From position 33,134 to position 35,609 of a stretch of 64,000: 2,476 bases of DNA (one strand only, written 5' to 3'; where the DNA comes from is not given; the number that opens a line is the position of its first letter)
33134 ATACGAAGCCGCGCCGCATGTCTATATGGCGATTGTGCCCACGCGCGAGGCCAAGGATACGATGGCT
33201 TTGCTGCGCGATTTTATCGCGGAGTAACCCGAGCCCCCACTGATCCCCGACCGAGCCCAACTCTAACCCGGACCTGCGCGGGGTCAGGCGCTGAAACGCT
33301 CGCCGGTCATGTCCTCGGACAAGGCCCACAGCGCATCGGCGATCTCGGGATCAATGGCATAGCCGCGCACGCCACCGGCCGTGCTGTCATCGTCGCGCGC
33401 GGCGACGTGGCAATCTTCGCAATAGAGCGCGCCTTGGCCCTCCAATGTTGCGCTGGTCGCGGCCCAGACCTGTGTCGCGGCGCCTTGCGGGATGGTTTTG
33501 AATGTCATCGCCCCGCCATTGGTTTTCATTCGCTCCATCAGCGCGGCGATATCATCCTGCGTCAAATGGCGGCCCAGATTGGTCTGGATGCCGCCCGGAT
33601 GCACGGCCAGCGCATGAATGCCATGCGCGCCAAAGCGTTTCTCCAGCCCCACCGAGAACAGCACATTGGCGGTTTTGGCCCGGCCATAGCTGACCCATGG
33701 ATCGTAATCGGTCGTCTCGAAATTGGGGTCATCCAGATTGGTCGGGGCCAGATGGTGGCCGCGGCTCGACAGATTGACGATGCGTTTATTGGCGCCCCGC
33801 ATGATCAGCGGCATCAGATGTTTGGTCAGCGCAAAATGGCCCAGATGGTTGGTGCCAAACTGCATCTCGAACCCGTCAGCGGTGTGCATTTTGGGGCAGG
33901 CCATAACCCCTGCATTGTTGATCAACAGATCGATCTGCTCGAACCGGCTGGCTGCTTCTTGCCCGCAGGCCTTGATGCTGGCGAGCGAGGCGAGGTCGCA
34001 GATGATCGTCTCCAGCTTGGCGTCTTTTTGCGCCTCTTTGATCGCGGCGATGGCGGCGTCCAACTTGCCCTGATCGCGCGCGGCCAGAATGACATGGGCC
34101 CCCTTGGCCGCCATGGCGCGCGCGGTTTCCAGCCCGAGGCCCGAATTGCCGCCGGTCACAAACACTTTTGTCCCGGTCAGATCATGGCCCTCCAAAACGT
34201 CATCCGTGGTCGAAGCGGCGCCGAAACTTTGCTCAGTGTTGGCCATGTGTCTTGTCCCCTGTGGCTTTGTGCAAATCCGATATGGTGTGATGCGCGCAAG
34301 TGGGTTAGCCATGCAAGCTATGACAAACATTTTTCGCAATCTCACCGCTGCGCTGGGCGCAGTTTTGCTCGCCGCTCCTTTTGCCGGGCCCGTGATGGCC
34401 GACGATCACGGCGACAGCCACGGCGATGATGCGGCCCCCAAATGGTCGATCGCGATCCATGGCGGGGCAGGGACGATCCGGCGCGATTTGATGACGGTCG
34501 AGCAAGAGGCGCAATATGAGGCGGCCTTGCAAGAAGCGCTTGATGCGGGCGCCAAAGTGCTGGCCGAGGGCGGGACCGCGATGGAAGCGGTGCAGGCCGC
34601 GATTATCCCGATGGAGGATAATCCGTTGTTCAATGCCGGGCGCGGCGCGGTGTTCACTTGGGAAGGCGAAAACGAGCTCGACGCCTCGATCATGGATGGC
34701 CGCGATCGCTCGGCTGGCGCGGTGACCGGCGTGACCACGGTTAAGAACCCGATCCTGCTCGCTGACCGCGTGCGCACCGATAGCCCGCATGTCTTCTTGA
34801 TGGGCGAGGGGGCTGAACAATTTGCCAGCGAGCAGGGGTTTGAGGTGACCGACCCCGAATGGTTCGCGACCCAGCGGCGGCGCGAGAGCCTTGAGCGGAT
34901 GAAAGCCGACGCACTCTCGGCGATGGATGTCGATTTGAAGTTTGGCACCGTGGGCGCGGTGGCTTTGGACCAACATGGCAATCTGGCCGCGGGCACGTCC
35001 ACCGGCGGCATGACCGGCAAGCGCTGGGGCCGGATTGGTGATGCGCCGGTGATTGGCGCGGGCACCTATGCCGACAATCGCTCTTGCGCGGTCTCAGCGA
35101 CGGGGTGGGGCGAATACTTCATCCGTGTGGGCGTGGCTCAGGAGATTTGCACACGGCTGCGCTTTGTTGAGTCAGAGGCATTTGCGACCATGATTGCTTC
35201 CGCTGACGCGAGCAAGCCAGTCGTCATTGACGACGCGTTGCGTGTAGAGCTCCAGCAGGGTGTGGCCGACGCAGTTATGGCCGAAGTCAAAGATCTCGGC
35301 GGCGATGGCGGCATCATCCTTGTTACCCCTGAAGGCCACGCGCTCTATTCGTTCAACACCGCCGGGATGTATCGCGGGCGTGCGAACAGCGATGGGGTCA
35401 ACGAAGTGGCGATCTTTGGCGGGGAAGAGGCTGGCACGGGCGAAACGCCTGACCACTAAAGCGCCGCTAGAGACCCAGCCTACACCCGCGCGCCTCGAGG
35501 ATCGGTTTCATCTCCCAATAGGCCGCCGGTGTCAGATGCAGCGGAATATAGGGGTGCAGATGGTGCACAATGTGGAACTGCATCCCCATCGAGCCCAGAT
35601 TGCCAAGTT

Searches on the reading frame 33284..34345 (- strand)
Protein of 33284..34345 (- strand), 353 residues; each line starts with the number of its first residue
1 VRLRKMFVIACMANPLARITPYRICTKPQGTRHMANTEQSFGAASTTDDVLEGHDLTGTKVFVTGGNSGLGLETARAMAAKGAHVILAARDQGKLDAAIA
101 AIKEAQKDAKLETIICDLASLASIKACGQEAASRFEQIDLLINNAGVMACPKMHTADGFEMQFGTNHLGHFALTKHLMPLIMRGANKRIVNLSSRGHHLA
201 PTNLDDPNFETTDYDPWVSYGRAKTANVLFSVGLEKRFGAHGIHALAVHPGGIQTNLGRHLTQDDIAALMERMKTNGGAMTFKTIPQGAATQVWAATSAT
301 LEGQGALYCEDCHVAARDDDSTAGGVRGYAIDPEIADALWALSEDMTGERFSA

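Call 5: search_protein_families(library=pfam, proteins=[window:33284-34345:-], max_evalue=0.01)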
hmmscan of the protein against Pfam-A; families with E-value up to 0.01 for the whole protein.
window:33284-34345:- (353 aa): 5 families
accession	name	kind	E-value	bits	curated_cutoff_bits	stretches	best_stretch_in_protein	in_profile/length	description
PF00106.31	adh_short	-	8.5e-33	113.9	26.6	1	61-264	3-193/195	short chain dehydrogenase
PF13561.12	adh_short_C2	-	1.8e-22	80.5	27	1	67-284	5-208/236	Enoyl-(Acyl carrier protein) reductase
PF08659.16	KR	-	7.2e-10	39.5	22.6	1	61-150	3-94/180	KR domain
PF23441.1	SDR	-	3.8e-05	23.6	27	1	56-146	5-99/258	SDR-like rossmann domain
PF01370.27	Epimerase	-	0.0001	22.3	20.9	1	61-245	1-167/240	NAD dependent epimerase/dehydratase family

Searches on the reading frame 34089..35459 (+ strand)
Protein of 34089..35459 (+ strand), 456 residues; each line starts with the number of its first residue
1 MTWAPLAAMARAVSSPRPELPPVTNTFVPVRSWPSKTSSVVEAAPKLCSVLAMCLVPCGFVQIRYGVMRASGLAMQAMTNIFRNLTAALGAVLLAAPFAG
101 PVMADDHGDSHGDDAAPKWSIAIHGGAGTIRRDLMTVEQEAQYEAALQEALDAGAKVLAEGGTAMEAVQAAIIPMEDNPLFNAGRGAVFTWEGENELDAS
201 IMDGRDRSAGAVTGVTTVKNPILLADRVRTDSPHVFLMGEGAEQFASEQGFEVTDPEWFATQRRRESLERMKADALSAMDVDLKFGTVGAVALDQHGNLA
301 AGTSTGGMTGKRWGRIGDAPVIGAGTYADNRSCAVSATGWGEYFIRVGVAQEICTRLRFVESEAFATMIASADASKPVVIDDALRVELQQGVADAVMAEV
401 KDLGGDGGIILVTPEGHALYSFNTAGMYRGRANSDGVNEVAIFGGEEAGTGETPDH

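Call 5: search_protein_families(library=pfam, proteins=[window:34089-35459:+], max_evalue=0.01)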
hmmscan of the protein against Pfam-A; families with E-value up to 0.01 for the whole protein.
window:34089-35459:+ (456 aa): 1 family
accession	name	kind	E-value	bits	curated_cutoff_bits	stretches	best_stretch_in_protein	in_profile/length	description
PF01112.23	Asparaginase_2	-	4.1e-101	338.6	27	2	119-364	1-255/309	Asparaginase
